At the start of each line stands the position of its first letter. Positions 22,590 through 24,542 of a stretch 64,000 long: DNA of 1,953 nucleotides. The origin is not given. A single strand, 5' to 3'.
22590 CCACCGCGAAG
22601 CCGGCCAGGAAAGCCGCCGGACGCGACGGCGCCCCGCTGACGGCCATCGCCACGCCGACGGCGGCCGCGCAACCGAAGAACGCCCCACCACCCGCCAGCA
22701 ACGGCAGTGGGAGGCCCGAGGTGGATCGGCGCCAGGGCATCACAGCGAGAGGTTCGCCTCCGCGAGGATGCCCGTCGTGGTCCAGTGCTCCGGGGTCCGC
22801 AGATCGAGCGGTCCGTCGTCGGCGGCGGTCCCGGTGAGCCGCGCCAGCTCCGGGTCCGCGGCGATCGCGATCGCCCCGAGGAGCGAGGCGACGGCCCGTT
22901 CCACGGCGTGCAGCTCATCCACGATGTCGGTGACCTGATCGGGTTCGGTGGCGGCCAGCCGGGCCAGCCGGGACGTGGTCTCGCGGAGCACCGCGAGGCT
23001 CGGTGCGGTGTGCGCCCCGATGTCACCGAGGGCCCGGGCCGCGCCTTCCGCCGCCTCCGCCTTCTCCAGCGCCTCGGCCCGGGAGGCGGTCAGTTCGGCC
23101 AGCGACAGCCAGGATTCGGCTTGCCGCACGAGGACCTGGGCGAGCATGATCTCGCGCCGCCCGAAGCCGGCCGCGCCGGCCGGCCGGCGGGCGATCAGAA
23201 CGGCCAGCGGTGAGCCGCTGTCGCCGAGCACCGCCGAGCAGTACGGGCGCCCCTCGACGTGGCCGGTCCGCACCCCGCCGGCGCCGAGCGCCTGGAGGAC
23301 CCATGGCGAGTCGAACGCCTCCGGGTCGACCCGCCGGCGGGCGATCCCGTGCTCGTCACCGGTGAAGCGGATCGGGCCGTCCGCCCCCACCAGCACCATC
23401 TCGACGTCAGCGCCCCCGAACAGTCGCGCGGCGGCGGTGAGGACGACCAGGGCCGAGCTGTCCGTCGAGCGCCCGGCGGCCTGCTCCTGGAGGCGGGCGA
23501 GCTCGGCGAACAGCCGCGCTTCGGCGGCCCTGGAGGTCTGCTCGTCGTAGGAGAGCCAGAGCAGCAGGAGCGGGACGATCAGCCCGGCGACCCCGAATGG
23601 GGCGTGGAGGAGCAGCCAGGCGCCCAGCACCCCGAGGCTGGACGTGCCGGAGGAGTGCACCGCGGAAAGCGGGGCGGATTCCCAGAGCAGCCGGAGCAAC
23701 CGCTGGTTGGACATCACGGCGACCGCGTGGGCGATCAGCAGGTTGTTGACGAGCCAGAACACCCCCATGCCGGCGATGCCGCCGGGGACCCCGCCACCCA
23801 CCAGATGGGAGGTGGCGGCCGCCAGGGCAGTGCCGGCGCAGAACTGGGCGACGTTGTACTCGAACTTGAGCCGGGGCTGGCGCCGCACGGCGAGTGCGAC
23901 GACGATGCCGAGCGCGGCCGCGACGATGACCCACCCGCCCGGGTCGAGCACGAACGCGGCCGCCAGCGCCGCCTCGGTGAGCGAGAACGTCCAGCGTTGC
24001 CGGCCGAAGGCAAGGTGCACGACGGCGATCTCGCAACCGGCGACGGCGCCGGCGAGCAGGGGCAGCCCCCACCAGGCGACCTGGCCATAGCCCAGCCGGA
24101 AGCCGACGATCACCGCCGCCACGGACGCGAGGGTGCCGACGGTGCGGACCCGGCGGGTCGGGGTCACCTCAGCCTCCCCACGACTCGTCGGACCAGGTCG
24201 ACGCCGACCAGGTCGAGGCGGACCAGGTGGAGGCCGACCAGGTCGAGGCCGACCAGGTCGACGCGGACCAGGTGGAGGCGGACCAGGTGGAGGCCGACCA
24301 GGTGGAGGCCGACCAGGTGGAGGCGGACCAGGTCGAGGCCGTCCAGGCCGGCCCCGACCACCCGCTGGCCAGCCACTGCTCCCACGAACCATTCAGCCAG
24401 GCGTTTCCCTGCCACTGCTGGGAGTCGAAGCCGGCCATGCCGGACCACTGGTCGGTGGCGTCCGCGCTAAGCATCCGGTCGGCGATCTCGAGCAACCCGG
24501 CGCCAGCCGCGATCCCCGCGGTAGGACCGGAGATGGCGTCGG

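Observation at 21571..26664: Subtilase / GAF-membrane sensor / histidine kinase operon with divergent NarL-type regulator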

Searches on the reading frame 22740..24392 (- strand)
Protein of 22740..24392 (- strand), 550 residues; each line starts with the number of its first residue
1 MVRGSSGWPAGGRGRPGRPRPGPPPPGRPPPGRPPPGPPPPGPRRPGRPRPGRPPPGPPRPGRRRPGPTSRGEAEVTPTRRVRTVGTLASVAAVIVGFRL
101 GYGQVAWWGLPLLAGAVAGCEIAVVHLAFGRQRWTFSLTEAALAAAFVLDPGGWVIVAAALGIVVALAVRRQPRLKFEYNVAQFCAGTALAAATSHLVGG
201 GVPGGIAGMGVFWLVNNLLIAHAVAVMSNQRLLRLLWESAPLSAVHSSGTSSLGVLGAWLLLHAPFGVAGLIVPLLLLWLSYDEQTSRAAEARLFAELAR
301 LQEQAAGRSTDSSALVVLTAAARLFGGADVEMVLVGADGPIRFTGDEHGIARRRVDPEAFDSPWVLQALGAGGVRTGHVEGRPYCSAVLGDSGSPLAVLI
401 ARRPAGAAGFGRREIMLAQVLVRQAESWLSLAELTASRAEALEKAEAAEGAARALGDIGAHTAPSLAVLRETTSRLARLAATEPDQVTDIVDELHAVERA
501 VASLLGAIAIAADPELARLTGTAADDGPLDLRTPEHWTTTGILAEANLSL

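Call 3: search_protein_families(library=pfam, proteins=[window:22740-24392:-], max_evalue=0.01)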
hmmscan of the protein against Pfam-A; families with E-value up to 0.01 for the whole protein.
window:22740-24392:- (550 aa): 0 families

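Call 7: search_protein_families(library=ncbifam, proteins=[window:22740-24167:-], max_evalue=0.1)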
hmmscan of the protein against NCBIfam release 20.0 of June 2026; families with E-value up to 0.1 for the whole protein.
window:22740-24167:- (475 aa): 0 families

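Call 8: find_homologous_proteins(query=window:22743-24167:-, max_evalue=0.001)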
Query window:22743-24167:- (475 aa): 822 proteins with E <= 0.001 among 8000 candidates; the best 120 are listed.
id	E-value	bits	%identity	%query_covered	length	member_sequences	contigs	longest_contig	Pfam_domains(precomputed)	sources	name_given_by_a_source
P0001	1.5e-296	1001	100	100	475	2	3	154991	-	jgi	-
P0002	4.3e-209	713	74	100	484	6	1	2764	-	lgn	-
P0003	3.0e-194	664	71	99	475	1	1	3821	-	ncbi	ncbi:MAG: hypothetical protein ACYCO3_15040 [Mycobacteriales bacterium]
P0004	5.8e-194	663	70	99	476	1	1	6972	-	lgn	-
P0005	1.8e-187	642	68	100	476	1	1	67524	-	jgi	jgi:hypothetical protein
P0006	2.7e-185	635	68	95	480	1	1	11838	-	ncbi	-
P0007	4.0e-180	618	66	99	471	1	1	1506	-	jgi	jgi:hypothetical protein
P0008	8.9e-180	616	66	99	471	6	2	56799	-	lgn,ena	-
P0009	1.5e-179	616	67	99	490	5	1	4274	-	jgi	jgi:hypothetical protein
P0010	1.8e-179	615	67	93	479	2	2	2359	-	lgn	-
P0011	6.4e-179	614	66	99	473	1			-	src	-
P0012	4.8e-177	607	65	99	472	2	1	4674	-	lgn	-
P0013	4.9e-177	607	65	99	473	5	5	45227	-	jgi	jgi:hypothetical protein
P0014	5.0e-177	607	66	99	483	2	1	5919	-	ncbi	-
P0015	7.4e-177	607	65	99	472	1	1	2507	-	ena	-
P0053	6.8e-172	590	64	99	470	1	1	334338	-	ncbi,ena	-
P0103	1.2e-166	573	63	99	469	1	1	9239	PF20972.3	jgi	jgi:hypothetical protein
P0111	4.7e-166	571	62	99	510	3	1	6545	PF20972.3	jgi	jgi:hypothetical protein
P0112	5.2e-166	571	61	99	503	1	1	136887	PF20972.3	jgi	jgi:hypothetical protein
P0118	1.3e-165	570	61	100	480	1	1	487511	-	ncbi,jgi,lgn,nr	ncbi:MAG: hypothetical protein QOG53_806 [Frankiales bacterium]|jgi:hypothetical protein|nr:hypothet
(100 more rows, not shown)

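Call 9: search_protein_families(library=pfam, proteins=[window:22743-24167:-, P0103, P0111, P0112, P0005, P0118], max_evalue=10)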
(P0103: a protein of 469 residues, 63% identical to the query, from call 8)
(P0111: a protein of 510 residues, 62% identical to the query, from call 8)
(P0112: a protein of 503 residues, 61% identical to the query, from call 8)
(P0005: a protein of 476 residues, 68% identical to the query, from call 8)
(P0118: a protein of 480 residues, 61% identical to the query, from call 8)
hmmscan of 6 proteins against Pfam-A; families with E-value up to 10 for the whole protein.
window:22743-24167:- (475 aa): 0 families

P0103 (469 aa): 1 family
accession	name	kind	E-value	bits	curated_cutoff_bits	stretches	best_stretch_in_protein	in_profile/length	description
PF20972.2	MASE9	-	4.5e-06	27.2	24.3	1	39-161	21-153/203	MASE9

P0111 (510 aa): 1 family
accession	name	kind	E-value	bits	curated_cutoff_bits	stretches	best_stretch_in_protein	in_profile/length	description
PF20972.2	MASE9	-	1.4e-05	25.6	24.3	1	107-201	54-153/203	MASE9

P0112 (503 aa): 2 families
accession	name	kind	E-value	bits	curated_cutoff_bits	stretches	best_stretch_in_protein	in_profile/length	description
PF20972.2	MASE9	-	7e-07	29.8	24.3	1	96-198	43-155/203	MASE9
PF11855.13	DUF3375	-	0.18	11.1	28.6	1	389-479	355-445/474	Protein of unknown function (DUF3375)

P0005 (476 aa): 1 family
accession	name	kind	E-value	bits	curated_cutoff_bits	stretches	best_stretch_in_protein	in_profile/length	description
PF20972.2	MASE9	-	0.044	14.1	24.3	1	61-160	43-152/203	MASE9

P0118 (480 aa): 2 families
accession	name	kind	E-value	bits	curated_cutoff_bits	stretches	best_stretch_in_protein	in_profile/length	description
PF09605.15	Trep_Strep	-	0.071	13.5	28.7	1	1-135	48-177/185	Hypothetical bacterial integral membrane protein (Trep_Strep)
PF11795.13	DUF3322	-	0.11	12.9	22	1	342-399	80-137/190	Uncharacterized protein conserved in bacteria N-term (DUF3322)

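Call 12: find_encoding_contigs(protein=P0118, flank=8000, max_places=2)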
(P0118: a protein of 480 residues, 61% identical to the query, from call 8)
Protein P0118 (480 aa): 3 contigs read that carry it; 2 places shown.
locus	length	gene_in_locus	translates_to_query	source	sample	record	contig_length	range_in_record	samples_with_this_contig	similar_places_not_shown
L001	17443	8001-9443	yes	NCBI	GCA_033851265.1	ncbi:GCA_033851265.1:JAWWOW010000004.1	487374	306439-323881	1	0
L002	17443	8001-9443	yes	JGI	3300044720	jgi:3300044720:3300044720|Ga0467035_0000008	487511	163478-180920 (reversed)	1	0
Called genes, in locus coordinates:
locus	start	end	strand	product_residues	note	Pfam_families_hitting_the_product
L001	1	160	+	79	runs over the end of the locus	-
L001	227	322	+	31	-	-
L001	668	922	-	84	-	-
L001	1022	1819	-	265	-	-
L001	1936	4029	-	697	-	PF00378:ECH_1, PF16113:ECH_2, PF02737:3HCDH_N, PF00725:3HCDH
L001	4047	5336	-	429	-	PF01612:DNA_pol_A_exo1, PF00570:HRDC, PF18305:DNA_pol_A_exoN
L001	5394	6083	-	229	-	PF00072:Response_reg, PF08281:Sigma70_r4_2 (weak), PF00196:GerE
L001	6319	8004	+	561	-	PF00082:Peptidase_S8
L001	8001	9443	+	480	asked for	-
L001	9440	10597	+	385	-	PF13581:HATPase_c_2 (weak), PF02518:HATPase_c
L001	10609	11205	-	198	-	PF11452:DUF3000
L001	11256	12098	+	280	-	PF00892:EamA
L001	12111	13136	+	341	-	PF01208:URO-D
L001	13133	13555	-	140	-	PF00027:cNMP_binding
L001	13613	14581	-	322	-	PF14257:DUF4349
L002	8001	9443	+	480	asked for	-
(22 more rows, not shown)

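Call 13: find_encoding_contigs(protein=P0053, flank=8000, max_places=2)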
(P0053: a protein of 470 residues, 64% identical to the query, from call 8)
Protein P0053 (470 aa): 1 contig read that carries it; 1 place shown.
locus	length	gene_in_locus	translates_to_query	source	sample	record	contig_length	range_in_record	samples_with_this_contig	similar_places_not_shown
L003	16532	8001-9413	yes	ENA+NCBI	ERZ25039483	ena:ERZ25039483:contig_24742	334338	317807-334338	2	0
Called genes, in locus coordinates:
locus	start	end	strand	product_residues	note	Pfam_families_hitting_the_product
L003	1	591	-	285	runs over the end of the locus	-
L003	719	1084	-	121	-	PF13473:Cupredoxin_1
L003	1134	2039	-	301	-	PF03239:FTR1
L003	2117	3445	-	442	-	PF02720:DUF222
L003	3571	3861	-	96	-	PF00583:Acetyltransf_1, PF13302:Acetyltransf_3, PF13523:Acetyltransf_8 (weak), PF08445:FR47 (weak)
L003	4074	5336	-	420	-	PF01612:DNA_pol_A_exo1, PF00570:HRDC, PF18305:DNA_pol_A_exoN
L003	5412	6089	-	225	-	PF00072:Response_reg, PF00196:GerE, PF08281:Sigma70_r4_2 (weak)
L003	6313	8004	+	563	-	PF00082:Peptidase_S8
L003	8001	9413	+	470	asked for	-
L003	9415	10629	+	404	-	-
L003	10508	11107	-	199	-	PF11452:DUF3000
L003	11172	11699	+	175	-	PF00892:EamA (weak)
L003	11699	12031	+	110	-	PF00892:EamA (weak)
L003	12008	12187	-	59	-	-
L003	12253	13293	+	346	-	PF01208:URO-D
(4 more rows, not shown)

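Call 14: find_encoding_contigs(protein=P0005, flank=8000, max_places=2)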
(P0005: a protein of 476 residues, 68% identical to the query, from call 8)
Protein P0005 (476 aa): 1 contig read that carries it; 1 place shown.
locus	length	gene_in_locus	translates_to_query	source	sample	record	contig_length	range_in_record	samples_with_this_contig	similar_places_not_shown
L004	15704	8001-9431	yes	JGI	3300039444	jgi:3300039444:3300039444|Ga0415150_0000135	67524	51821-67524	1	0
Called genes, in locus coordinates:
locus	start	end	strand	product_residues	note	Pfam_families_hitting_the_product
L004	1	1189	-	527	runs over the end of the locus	-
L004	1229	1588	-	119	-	PF12840:HTH_20, PF01022:HTH_5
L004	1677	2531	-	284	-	-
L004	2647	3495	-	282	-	PF02535:Zip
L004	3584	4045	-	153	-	PF13302:Acetyltransf_3, PF00583:Acetyltransf_1, PF13420:Acetyltransf_4 (weak), PF13523:Acetyltransf_8 (weak), PF08445:FR47 (weak)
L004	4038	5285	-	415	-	PF01612:DNA_pol_A_exo1, PF00570:HRDC, PF18305:DNA_pol_A_exoN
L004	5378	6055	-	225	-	PF00072:Response_reg, PF00196:GerE, PF08281:Sigma70_r4_2 (weak)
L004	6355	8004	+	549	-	PF00082:Peptidase_S8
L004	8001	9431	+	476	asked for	-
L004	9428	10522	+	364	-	PF13581:HATPase_c_2 (weak), PF02518:HATPase_c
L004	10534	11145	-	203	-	PF11452:DUF3000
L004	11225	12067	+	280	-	PF00892:EamA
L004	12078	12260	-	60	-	-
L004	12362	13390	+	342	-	PF01208:URO-D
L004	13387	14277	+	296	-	PF00762:Ferrochelatase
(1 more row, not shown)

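Call 20: search_protein_representatives(protein=window:22743-24167:-)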
Query: 475 residues. Proteins with E-value up to 0.001 (for the whole library): 431; up to 1e-10: 142; up to 1e-30: 82. The best 150 are listed.
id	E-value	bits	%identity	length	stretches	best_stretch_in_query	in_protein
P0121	8.8e-149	512.5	62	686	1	30-444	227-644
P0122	1.7e-133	462.1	56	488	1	5-468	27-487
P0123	1.5e-121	422.8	50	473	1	1-469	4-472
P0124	2.7e-114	398.8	76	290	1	195-468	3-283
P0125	2.6e-113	395.6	52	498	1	11-443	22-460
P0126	1.5e-112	393.0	51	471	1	1-469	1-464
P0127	2.2e-110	386.0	52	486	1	12-444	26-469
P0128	3.0e-109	382.2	51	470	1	10-471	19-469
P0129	2.7e-106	372.5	48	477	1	1-471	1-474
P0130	5.3e-101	355.0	52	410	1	3-373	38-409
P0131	6.4e-100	351.4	49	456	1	21-468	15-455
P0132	1.3e-98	347.1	44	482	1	4-468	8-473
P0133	3.1e-97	342.6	42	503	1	6-473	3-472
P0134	7.3e-97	341.4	51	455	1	24-469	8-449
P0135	1.1e-96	340.8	44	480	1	5-469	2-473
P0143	7.2e-78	278.8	38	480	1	1-471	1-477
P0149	9.3e-71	255.3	39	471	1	3-469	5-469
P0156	2.9e-60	220.7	42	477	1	7-471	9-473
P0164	1.2e-50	189.1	35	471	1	11-437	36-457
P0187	3.1e-40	154.7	33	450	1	3-433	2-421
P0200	6.8e-31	123.9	30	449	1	4-433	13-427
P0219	1.5e-21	93.1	28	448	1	5-431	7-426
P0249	3.4e-13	65.6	30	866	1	32-263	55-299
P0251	8.4e-13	64.3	34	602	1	16-227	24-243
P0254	3.2e-12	62.4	29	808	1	30-353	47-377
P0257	4.0e-11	58.8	29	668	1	27-299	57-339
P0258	4.3e-11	58.7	32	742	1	11-228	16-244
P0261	6.3e-11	58.1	35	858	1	29-264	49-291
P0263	3.0e-10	55.9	27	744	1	7-351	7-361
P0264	3.9e-10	55.5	32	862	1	33-298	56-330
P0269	1.3e-09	53.8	33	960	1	37-234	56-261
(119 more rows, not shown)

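Call 21: search_protein_families(library=pfam, proteins=[P0249, P0251, P0254, P0257, P0258, P0261, P0263, P0264, P0269, P0121], max_evalue=0.001)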
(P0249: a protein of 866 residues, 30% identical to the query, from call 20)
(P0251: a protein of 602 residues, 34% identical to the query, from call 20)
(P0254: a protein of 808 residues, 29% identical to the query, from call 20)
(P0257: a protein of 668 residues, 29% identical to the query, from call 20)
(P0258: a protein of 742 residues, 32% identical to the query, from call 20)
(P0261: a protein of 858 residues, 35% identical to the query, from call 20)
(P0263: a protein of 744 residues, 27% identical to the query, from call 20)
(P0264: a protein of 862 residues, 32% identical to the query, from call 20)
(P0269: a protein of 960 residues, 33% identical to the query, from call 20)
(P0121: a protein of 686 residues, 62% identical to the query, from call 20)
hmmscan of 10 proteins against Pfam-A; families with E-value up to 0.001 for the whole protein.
P0249 (866 aa): 5 families
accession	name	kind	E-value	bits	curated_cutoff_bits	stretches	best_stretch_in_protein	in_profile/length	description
PF00563.25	EAL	-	2.6e-72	243.5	31.3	1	605-841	3-236/236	EAL domain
PF00990.26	GGDEF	-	6.7e-41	140.2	23.8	1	431-582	1-159/161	Diguanylate cyclase, GGDEF domain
PF13185.12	GAF_2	-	4.8e-07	30.5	28.6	1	269-409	2-136/136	GAF domain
PF01590.32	GAF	-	6.6e-06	27.1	22.4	1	271-408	2-133/133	GAF domain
PF13492.12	GAF_3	-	0.00068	20.5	27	0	357-410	78-129/129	GAF domain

P0251 (602 aa): 7 families
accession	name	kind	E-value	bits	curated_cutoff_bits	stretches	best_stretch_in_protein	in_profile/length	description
PF02518.31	HATPase_c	-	2.1e-28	99.4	26.4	1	470-580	1-109/111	Histidine kinase-, DNA gyrase B-, and HSP90-like ATPase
PF00512.31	HisKA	-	2.2e-18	66.5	26.9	1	355-420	2-64/66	His Kinase A (phospho-acceptor) domain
PF00989.32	PAS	-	3e-11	43.7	22.6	1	241-344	5-112/113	PAS fold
PF08448.16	PAS_4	-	8.7e-07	29.6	23.1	1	243-350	1-110/110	PAS fold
PF13426.13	PAS_9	-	1.8e-06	28.6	27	1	248-346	2-102/103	PAS domain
PF13581.12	HATPase_c_2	-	2.6e-05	24.7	27.4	1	467-558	24-112/127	Histidine kinase-like ATPase domain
PF13188.13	PAS_8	-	0.0002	21.6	21.8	1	241-286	5-51/65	PAS domain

P0254 (808 aa): 5 families
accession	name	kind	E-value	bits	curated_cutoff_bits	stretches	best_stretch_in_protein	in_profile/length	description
PF00512.31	HisKA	-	3e-18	66.1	26.9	1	508-575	1-65/66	His Kinase A (phospho-acceptor) domain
PF00989.32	PAS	-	5.6e-09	36.5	22.6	1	388-499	2-113/113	PAS fold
PF08448.16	PAS_4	-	1.5e-08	35.2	23.1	1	395-501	3-107/110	PAS fold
PF13188.13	PAS_8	-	2.2e-05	24.7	21.8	1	389-440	3-51/65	PAS domain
PF13426.13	PAS_9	-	0.00011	22.9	27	1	397-500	1-102/103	PAS domain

P0257 (668 aa): 5 families
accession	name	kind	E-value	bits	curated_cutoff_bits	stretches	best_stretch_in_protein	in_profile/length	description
PF02518.31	HATPase_c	-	3.3e-27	95.6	26.4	1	541-649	1-107/111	Histidine kinase-, DNA gyrase B-, and HSP90-like ATPase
PF00512.31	HisKA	-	1.3e-15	57.6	26.9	1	430-491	2-60/66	His Kinase A (phospho-acceptor) domain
PF13185.12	GAF_2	-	2.6e-09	37.8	28.6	1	311-408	38-136/136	GAF domain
PF01590.32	GAF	-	2e-08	35.3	22.4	1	278-407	7-133/133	GAF domain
PF13492.12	GAF_3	-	3.9e-06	27.7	27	1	278-409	7-129/129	GAF domain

P0258 (742 aa): 9 families
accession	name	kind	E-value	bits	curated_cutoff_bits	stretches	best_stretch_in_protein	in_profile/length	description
PF02518.31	HATPase_c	-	7.4e-30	104.1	26.4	1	605-714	2-109/111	Histidine kinase-, DNA gyrase B-, and HSP90-like ATPase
PF00512.31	HisKA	-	6.2e-17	61.8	26.9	1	492-560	1-66/66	His Kinase A (phospho-acceptor) domain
PF13426.13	PAS_9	-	2.6e-16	60.2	27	1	383-484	1-102/103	PAS domain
PF08448.16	PAS_4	-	1.2e-15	58.1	23.1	1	379-487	1-109/110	PAS fold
PF00989.32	PAS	-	3e-14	53.4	22.6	1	374-483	2-113/113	PAS fold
PF13188.13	PAS_8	-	2.4e-07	30.9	21.8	1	374-421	2-46/65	PAS domain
PF08447.18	PAS_3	-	3.4e-07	30.9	25.6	0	449-479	58-88/89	PAS fold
PF20972.2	MASE9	-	6.5e-06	26.6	24.3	1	71-226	50-198/203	MASE9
PF13581.12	HATPase_c_2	-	0.00057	20.3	27.4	0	612-692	35-112/127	Histidine kinase-like ATPase domain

P0261 (858 aa): 5 families
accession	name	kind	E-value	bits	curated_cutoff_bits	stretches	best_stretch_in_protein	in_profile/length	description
PF00563.25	EAL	-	6.1e-71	239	31.3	1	596-831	2-234/236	EAL domain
PF00990.26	GGDEF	-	4e-46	157.2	23.8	1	420-575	1-160/161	Diguanylate cyclase, GGDEF domain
PF13185.12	GAF_2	-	9.8e-10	39.2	28.6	1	261-398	3-136/136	GAF domain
PF13492.12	GAF_3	-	1.5e-07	32.3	27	1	262-399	2-129/129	GAF domain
PF01590.32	GAF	-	6.4e-06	27.2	22.4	1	261-396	1-132/133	GAF domain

P0263 (744 aa): 8 families
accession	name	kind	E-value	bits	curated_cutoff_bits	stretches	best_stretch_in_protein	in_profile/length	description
PF02518.31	HATPase_c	-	2.1e-28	99.4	26.4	1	616-726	2-110/111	Histidine kinase-, DNA gyrase B-, and HSP90-like ATPase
PF13426.13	PAS_9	-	9.8e-16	58.3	27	1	389-496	2-103/103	PAS domain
PF00512.31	HisKA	-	2.1e-15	56.9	26.9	1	504-570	2-65/66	His Kinase A (phospho-acceptor) domain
PF08448.16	PAS_4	-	2.9e-14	53.7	23.1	1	384-499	1-110/110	PAS fold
PF00989.32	PAS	-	5.8e-12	46.1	22.6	1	380-494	3-113/113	PAS fold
PF08447.18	PAS_3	-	3.5e-08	34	25.6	1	401-487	2-85/89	PAS fold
PF13188.13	PAS_8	-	2.8e-06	27.4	21.8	1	379-429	2-52/65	PAS domain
PF13581.12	HATPase_c_2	-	0.00071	20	27.4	0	619-702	31-111/127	Histidine kinase-like ATPase domain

P0264 (862 aa): 3 families
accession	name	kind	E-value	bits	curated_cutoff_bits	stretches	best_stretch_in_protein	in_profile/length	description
PF00563.25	EAL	-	5.3e-74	249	31.3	1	604-840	2-236/236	EAL domain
PF00990.26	GGDEF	-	2.2e-42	145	23.8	1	425-584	1-160/161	Diguanylate cyclase, GGDEF domain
PF13185.12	GAF_2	-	0.0001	23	28.6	1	336-403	70-136/136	GAF domain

P0269 (960 aa): 8 families
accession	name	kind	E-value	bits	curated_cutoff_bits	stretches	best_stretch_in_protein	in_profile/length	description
PF08448.16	PAS_4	-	9.3e-35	119.6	23.1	2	383-493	1-110/110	PAS fold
PF00989.32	PAS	-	8.9e-25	87.3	22.6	2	252-362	2-113/113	PAS fold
PF02518.31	HATPase_c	-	5.3e-24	85.2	26.4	1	614-731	2-110/111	Histidine kinase-, DNA gyrase B-, and HSP90-like ATPase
PF13426.13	PAS_9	-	6.5e-15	55.7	27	2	388-490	2-103/103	PAS domain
PF08447.18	PAS_3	-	5.7e-13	49.4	25.6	1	275-344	3-73/89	PAS fold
PF13188.13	PAS_8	-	1e-08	35.2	21.8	1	378-426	2-50/65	PAS domain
PF00072.30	Response_reg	-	1.7e-06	28.6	30.2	1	753-808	1-54/111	Response regulator receiver domain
PF00512.31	HisKA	-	8.8e-06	26.1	26.9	1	508-569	3-63/66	His Kinase A (phospho-acceptor) domain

P0121 (686 aa): 1 family
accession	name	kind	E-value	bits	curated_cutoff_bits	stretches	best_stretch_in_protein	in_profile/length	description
PF00082.27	Peptidase_S8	-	6.1e-11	42.6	21.8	1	2-91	188-274/288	Subtilase family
